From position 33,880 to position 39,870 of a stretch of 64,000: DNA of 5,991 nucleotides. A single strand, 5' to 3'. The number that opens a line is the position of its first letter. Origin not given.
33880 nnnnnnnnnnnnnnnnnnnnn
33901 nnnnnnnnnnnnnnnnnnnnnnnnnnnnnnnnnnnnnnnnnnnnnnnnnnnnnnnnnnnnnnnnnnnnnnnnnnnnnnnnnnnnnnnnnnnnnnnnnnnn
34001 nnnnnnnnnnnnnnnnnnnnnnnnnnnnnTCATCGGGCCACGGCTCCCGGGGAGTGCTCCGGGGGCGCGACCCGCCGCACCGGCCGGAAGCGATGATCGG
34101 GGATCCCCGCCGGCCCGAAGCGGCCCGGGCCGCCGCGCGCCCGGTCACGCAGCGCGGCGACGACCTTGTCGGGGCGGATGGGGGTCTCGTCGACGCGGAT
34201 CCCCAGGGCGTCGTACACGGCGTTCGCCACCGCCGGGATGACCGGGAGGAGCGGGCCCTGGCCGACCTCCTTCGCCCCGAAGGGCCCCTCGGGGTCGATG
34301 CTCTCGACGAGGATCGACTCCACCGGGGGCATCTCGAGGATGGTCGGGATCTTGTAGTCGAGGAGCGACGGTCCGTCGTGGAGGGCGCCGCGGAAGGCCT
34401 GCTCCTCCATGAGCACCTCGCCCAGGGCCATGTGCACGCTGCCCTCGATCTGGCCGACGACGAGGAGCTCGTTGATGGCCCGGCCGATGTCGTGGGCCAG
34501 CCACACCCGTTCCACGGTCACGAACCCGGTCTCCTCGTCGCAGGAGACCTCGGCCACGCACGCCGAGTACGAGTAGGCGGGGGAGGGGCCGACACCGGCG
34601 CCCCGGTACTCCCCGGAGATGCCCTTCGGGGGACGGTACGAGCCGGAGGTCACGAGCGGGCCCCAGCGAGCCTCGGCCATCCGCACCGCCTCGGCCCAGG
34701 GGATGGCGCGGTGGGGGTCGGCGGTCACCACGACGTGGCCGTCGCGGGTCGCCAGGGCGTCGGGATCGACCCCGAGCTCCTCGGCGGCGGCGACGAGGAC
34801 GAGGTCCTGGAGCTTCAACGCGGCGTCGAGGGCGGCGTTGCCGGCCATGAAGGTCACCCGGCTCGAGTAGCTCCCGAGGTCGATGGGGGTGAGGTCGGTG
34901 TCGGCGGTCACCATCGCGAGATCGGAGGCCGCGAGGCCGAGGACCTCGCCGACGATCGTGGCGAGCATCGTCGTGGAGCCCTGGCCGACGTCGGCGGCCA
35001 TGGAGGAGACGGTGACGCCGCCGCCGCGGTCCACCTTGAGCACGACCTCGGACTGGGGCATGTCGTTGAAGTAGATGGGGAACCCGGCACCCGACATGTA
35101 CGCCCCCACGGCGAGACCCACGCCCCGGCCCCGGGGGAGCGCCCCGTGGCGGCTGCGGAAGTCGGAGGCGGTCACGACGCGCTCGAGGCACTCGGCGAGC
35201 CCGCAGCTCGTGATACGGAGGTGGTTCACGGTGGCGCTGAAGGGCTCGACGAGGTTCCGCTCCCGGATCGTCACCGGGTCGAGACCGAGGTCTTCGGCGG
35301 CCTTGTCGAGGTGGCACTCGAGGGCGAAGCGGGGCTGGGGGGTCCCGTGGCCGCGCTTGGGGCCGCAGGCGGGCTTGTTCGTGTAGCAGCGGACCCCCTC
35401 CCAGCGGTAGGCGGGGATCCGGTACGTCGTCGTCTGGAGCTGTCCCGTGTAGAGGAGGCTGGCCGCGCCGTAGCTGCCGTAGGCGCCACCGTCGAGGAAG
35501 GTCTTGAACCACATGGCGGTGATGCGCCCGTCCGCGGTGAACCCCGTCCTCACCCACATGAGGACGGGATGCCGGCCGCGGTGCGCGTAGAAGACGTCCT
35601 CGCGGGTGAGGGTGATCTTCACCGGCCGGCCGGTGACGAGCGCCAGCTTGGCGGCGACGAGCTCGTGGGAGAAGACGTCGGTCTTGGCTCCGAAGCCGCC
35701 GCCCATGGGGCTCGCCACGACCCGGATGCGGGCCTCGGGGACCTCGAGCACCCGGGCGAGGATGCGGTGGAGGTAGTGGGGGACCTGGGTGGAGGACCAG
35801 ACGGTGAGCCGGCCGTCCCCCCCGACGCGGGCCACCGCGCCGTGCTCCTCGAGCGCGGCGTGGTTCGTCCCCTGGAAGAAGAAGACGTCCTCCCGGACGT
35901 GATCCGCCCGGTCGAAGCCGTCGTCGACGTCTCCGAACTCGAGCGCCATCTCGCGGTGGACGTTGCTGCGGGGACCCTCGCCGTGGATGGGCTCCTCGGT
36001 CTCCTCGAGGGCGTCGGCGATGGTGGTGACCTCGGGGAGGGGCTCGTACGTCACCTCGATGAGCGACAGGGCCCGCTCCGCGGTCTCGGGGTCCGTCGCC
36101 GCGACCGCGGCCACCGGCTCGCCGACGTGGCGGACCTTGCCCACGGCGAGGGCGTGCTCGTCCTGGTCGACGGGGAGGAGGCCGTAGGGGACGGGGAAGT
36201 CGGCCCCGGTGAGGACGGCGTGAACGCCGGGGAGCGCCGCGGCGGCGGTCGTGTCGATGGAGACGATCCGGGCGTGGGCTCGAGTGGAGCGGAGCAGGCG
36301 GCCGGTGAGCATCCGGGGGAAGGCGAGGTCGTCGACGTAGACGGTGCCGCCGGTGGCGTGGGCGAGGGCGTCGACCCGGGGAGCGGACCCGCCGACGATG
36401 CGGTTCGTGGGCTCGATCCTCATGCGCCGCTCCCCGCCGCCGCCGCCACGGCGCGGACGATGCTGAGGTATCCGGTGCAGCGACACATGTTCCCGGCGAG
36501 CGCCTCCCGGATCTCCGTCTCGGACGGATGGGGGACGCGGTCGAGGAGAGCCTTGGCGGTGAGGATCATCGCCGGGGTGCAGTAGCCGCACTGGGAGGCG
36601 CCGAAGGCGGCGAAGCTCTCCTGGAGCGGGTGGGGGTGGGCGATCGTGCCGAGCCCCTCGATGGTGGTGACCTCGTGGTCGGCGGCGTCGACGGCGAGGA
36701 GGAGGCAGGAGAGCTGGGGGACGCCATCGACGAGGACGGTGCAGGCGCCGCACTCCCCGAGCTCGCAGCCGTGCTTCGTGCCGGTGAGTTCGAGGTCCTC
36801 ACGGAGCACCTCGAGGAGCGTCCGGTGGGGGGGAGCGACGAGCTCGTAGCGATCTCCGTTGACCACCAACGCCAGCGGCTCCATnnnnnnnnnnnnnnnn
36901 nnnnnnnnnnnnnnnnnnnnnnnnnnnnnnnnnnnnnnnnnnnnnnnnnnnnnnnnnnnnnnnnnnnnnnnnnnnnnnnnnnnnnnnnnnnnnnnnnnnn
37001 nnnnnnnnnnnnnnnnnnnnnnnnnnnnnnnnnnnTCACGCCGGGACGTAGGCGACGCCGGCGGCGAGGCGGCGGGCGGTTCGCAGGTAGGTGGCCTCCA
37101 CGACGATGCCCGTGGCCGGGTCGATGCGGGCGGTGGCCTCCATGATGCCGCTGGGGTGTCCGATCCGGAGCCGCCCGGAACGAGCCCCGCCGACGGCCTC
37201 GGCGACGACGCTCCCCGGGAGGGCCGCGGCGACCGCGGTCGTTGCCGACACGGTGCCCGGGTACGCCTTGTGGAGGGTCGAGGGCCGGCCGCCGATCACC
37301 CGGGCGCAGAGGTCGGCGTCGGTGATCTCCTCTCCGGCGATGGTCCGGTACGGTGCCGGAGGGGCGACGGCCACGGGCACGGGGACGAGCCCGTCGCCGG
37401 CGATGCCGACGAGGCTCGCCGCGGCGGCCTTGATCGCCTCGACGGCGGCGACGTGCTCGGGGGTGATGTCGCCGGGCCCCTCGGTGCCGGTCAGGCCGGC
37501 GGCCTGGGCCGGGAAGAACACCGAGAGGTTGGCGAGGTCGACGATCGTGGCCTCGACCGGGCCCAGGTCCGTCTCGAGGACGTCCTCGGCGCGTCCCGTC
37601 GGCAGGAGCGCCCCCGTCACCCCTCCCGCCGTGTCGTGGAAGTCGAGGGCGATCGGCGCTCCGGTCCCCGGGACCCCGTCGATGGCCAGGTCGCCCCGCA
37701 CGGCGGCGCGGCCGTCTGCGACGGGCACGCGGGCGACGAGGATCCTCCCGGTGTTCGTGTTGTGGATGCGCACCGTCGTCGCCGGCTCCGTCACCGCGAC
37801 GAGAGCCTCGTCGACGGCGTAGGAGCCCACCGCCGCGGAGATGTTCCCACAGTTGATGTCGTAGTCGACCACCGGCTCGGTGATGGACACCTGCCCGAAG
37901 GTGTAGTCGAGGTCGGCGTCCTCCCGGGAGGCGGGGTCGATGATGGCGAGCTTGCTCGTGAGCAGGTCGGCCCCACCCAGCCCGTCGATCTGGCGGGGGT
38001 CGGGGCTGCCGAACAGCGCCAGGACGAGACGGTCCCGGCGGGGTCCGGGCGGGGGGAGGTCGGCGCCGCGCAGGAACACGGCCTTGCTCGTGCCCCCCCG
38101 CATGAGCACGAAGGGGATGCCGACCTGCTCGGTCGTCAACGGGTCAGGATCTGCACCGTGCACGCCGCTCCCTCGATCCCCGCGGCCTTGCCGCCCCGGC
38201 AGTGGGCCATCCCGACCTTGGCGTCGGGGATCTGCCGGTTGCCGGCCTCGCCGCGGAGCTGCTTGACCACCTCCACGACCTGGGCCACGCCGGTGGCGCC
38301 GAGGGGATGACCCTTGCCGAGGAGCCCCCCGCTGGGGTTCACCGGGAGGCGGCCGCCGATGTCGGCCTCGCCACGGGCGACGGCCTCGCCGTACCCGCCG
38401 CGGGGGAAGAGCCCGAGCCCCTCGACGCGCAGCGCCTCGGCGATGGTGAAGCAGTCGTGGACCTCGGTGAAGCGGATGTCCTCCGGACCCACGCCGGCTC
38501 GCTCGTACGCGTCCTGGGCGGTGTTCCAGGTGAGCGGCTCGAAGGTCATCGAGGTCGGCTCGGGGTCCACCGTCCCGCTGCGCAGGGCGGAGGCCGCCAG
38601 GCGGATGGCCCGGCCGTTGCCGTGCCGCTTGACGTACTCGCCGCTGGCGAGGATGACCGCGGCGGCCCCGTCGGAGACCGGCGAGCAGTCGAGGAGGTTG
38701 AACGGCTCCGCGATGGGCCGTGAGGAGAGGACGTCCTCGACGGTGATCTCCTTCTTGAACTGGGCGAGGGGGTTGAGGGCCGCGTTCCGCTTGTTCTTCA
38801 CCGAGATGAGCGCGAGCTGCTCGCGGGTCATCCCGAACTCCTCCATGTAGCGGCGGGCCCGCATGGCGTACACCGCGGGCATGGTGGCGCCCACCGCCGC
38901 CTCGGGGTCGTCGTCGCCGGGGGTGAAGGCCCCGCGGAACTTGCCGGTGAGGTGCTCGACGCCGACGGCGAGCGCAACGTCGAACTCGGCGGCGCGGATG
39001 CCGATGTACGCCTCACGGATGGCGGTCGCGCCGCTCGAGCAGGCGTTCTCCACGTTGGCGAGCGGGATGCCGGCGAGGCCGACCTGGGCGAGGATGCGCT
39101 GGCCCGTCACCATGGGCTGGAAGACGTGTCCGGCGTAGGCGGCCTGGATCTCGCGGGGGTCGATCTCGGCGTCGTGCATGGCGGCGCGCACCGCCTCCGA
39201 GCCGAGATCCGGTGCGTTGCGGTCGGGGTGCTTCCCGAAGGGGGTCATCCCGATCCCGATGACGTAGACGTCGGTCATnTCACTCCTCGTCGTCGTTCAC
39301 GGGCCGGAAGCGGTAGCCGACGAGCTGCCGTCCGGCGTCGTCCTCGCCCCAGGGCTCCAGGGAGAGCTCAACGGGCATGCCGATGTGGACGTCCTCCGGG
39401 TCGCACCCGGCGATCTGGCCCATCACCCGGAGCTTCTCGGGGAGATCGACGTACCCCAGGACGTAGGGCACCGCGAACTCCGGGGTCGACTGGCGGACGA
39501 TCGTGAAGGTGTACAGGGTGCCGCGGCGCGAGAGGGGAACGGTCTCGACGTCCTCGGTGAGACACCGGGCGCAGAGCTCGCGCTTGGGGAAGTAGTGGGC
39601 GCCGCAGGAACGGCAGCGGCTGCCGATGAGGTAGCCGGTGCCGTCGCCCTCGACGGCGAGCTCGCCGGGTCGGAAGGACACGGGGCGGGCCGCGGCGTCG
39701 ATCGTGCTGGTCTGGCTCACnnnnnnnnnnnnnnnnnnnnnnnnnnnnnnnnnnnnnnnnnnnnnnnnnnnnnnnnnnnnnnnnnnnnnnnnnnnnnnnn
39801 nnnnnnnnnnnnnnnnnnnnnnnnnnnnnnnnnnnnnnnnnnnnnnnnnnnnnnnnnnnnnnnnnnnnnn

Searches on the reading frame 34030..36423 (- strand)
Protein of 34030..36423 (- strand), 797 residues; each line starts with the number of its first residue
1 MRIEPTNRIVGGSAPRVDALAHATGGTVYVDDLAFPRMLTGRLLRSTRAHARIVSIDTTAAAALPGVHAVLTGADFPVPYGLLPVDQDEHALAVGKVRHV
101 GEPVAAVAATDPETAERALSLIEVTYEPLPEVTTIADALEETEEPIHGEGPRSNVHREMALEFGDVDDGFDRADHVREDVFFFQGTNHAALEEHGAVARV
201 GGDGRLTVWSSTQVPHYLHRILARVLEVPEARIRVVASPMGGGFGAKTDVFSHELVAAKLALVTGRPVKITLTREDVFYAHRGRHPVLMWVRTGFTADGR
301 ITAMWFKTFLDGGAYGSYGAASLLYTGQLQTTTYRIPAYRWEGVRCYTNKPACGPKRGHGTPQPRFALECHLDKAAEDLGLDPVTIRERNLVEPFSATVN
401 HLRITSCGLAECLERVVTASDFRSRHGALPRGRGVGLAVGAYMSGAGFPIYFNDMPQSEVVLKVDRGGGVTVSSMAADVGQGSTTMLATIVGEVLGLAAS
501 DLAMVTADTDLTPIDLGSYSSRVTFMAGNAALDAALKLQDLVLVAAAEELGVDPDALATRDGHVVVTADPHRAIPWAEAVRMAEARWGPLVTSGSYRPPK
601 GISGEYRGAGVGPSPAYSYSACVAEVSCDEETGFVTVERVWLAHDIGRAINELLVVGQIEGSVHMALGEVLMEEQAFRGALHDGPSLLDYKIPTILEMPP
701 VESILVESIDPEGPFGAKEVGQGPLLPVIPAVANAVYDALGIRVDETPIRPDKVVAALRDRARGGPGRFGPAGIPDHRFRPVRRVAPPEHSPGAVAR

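Call 10: search_protein_families(library=ncbifam, proteins=[window:34030-36423:-], max_evalue=1e-10)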
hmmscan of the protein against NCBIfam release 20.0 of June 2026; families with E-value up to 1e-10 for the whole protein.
window:34030-36423:- (797 aa): 13 families
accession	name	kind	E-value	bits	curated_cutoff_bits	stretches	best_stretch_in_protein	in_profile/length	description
TIGR03194.1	4hydrxCoA_A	equivalog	2.6e-259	862.7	994.55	1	15-758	2-746/746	4-hydroxybenzoyl-CoA reductase subunit alpha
NF043082.1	XdhA_XDHase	equivalog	3.7e-160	534.6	780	1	10-760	1-754/758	xanthine dehydrogenase subunit XdhA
NF007426.0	PRK09970.1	equivalog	1.6e-156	522.4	916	1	7-759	3-756/761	xanthine dehydrogenase molybdenum-binding subunit XdhA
TIGR03196.1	pucD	equivalog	3.5e-130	435.7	783.65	1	14-756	7-756/763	xanthine dehydrogenase subunit D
NF041018.1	glyceraldDH_alpha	equivalog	2.2e-114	383.4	790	1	9-754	2-740/741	glyceraldehyde dehydrogenase subunit alpha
TIGR03311.1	Se_dep_XDH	equivalog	1.1e-99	334.7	830.45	2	8-549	160-685/848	selenium-dependent xanthine dehydrogenase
NF040766.1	CODH_aero_grp5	exception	1.5e-99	334.3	950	2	6-578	1-589/785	aerobic carbon-monoxide dehydrogenase large subunit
TIGR02965.1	xanthine_xdhB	equivalog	1.4e-93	314.4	849.5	1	17-741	8-730/758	xanthine dehydrogenase molybdopterin binding subunit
NF045668.1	pterin_aldehy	equivalog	4.7e-91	306.2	1100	2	4-538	169-714/905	molybdopterin-dependent aldehyde oxidoreductase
TIGR03313.1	Se_sel_red_Mo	hypoth_equivalog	9.5e-87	291.6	1101.9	2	148-758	346-949/951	molybdopterin-dependent oxidoreductase Mo/Fe-S-binding subunit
TIGR02416.1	CO_dehy_Mo_lg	equivalog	7.3e-81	272.4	991.15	1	25-741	8-751/770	aerobic carbon-monoxide dehydrogenase large subunit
NF041671.1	peri_hyde_PaoC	equivalog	1.8e-80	271.3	1180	1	7-759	15-732/735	aldehyde oxidoreductase molybdenum-binding subunit PaoC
TIGR02969.1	mam_aldehyde_ox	subfamily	2.1e-58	197.8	1912.3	1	17-538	583-1098/1330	aldehyde oxidase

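Call 44: search_solved_structures(query=window:34030-36423:-, max_evalue=1e-60)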
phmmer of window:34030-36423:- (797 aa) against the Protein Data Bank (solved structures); distinct sequences matched with E-value up to 1e-60: 25.
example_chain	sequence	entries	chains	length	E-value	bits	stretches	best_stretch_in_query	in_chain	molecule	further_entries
1rm6_A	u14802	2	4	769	1e-185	622.6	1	5-758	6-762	4-hydroxybenzoyl-CoA reductase alpha subunit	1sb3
7dqx_A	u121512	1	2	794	2.4e-80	274.2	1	22-756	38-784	6-hydroxypseudooxynicotine dehydrogenase complex subunit gamma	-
1t3q_B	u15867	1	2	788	1.9e-76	261.3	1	9-761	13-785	quinoline 2-oxidoreductase large subunit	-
8uem_A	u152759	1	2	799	1.2e-74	255.3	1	25-762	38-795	Carbon monoxide dehydrogenase (Large chain), CoxL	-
3hrd_A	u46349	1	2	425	6.5e-69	236.4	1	8-416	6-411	Nicotinate dehydrogenase large molybdopterin subunit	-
1n5w_B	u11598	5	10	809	4.3e-67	230.4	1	11-740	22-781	Carbon monoxide dehydrogenase large chain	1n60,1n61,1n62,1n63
1zxi_B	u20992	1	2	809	5.4e-67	230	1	11-740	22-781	Carbon monoxide dehydrogenase large chain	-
2e1q_A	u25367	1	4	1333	2.2e-65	224.7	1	9-740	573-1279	Xanthine dehydrogenase/oxidase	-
2ckj_A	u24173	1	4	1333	2.7e-65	224.4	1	9-740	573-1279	XANTHINE OXIDOREDUCTASE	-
1wyg_A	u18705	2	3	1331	1.5e-63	218.7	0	8-522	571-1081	Xanthine dehydrogenase/oxidase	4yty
4yrw_A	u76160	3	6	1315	3.1e-63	217.6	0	8-522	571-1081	Xanthine dehydrogenase/oxidase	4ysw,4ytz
2e3t_A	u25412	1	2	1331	3.2e-63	217.6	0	8-522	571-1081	Xanthine dehydrogenase/oxidase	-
6adj_A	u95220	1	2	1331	3.2e-63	217.6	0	8-522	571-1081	Xanthine dehydrogenase/oxidase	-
3an1_A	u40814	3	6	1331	3.2e-63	217.6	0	8-522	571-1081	Xanthine dehydrogenase/oxidase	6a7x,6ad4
6abu_A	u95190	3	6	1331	3.2e-63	217.6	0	8-522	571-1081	Xanthine dehydrogenase/oxidase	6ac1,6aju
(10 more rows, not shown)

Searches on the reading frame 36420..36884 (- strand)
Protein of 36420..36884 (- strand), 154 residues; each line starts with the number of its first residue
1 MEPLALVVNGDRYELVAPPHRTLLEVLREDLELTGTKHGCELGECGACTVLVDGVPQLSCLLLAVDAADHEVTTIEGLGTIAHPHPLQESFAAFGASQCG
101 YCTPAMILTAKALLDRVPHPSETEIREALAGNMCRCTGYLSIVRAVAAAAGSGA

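Call 10: search_protein_families(library=ncbifam, proteins=[window:36420-36884:-], max_evalue=1e-10)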
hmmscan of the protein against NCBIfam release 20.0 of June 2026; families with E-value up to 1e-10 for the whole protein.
window:36420-36884:- (154 aa): 11 families
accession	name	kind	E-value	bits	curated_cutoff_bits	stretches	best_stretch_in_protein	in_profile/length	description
NF041020.1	glyceraldDH_gamma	equivalog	8.2e-52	175.1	290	1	6-150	15-159/164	glyceraldehyde dehydrogenase subunit gamma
TIGR03193.1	4hydroxCoAred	equivalog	9.4e-50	168.4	257.8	1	4-150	2-148/148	4-hydroxybenzoyl-CoA reductase subunit gamma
TIGR03198.1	pucE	equivalog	3.2e-49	166.3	254.3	1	3-149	3-148/151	xanthine dehydrogenase subunit E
NF043084.2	XdhC_XDHase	equivalog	6.2e-48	162.1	217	1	4-149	3-149/151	xanthine dehydrogenase subunit XdhC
NF045668.1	pterin_aldehy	equivalog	2.2e-46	158.4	1100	1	5-150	4-152/905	molybdopterin-dependent aldehyde oxidoreductase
TIGR03311.1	Se_dep_XDH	equivalog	2e-44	151.9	830.45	1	5-150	2-144/848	selenium-dependent xanthine dehydrogenase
NF007387.0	PRK09908.1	equivalog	2.8e-42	143.8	212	1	7-148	12-154/159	xanthine dehydrogenase iron sulfur-binding subunit XdhC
NF008514.0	PRK11433.1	equivalog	9.8e-42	142.9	322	1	3-152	52-216/218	aldehyde dehydrogenase iron-sulfur subunit PaoA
TIGR02963.1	xanthine_xdhA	equivalog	1.6e-39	135.8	467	1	16-149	14-157/468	xanthine dehydrogenase small subunit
TIGR02969.1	mam_aldehyde_ox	subfamily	6.4e-29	100.1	1912.3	1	8-147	7-158/1330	aldehyde oxidase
TIGR03313.1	Se_sel_red_Mo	hypoth_equivalog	1.2e-11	43.1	1101.9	1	41-149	36-144/951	molybdopterin-dependent oxidoreductase Mo/Fe-S-binding subunit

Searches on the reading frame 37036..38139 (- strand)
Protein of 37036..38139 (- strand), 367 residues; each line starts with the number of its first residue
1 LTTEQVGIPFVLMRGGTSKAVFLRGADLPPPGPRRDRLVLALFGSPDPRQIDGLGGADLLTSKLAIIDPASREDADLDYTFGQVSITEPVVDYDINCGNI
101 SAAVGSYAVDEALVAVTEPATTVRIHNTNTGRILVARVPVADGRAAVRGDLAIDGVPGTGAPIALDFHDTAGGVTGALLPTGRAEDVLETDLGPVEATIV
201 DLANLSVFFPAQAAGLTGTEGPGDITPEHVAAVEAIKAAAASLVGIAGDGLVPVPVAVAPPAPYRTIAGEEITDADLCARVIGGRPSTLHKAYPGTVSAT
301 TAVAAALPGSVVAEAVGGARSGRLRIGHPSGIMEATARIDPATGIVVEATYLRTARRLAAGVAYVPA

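Call 10: search_protein_families(library=ncbifam, proteins=[window:37036-38139:-], max_evalue=1e-10)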
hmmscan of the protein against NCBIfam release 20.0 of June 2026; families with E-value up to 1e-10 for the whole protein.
window:37036-38139:- (367 aa): 2 families
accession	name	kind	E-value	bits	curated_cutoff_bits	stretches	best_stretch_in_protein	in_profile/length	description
NF033377.1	OMA_tautomer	equivalog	8.6e-86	288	440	1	13-365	1-348/349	4-oxalomesaconate tautomerase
TIGR02334.1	prpF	equivalog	1.4e-70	238.1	440.55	1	4-367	2-387/390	2-methylaconitate cis-trans isomerase PrpF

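Call 61: search_protein_families(library=pfam, max_evalue=0.00001, proteins=[window:37036-38139:-])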
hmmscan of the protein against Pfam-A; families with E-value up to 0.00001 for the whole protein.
window:37036-38139:- (367 aa): 1 family
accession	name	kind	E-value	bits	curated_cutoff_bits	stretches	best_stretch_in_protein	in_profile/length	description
PF04303.18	PrpF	-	8.5e-103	344.5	27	1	6-366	2-371/371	PrpF protein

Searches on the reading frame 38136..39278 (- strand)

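Call 10: search_protein_families(library=ncbifam, proteins=[window:38136-39278:-], max_evalue=1e-10)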
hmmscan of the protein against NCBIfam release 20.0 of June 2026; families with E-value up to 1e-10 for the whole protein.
window:38136-39278:- (380 aa): 35 families (the best 25 are shown)
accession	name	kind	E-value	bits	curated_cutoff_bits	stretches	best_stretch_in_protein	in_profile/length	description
NF004720.0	PRK06064.1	subfamily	8.6e-112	373.7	420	1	1-378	1-385/389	thiolase domain-containing protein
NF006102.0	PRK08256.1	subfamily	4.8e-100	335.4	436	1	2-363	3-381/394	lipid-transfer protein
NF053570.1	AcCoTHIOL_METTL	equivalog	2.4e-97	326.2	600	1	1-366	1-374/385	acetyl-CoA acetyltransferase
NF053628.1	BnzsclthlBbsBGT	equivalog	9e-94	314.4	750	1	2-379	5-386/389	benzoylsuccinyl-CoA thiolase subunit BbsB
NF004810.0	PRK06157.1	equivalog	4.3e-87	292.8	403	1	3-378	8-395/400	acetyl-CoA acetyltransferase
NF004715.0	PRK06059.1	equivalog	1.5e-79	267.9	424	1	2-365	4-390/399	lipid-transfer protein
NF005704.0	PRK07516.1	subfamily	2e-76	257.5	412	1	2-365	2-377/389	thiolase domain-containing protein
NF009228.0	PRK12578.1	subfamily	2.9e-76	256.6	485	1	3-363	4-375/387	thiolase domain-containing protein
NF004936.0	PRK06289.1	equivalog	4e-62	210.3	375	1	2-366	3-394/405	acetyl-CoA acetyltransferase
NF004982.0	PRK06365.1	equivalog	4.7e-56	190.7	695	2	2-214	16-238/430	thiolase domain-containing protein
NF004811.0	PRK06158.1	subfamily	1.1e-55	189.2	421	1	5-364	11-369/384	acetyl-CoA acetyltransferase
NF006010.0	PRK08142.1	subfamily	2.6e-53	181.2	462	1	4-373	7-382/388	thiolase domain-containing protein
NF006180.0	PRK08313.1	subfamily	7.6e-52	176.4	514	1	3-365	5-374/389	thiolase domain-containing protein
NF005892.0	PRK07855.1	subfamily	5.9e-49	166.9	469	1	6-353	10-369/390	lipid-transfer protein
NF004721.0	PRK06065.1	equivalog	1.5e-48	165.6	455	1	3-358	11-376/393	thiolase domain-containing protein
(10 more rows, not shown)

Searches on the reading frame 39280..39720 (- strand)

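Call 10: search_protein_families(library=ncbifam, proteins=[window:39280-39720:-], max_evalue=1e-10)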
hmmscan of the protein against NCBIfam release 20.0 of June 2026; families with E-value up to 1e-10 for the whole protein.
window:39280-39720:- (146 aa): 1 family
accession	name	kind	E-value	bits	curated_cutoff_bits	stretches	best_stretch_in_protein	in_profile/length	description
NF053627.1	BnzsclthlBbsAGT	equivalog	2.3e-27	95.8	250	1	15-140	19-144/145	benzoylsuccinyl-CoA thiolase subunit BbsA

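Call 61: search_protein_families(library=pfam, max_evalue=0.00001, proteins=[window:39280-39720:-])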
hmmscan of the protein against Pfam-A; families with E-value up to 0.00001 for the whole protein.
window:39280-39720:- (146 aa): 2 families
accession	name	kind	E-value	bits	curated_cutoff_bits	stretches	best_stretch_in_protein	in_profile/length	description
PF01796.24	OB_ChsH2_C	-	3.9e-23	81.6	27.1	1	61-120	2-63/65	ChsH2, C-terminal OB-fold domain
PF12172.15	zf-ChsH2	-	1.4e-10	41.2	23.2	1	28-59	6-37/37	ChsH2, rubredoxin-like zinc ribbon domain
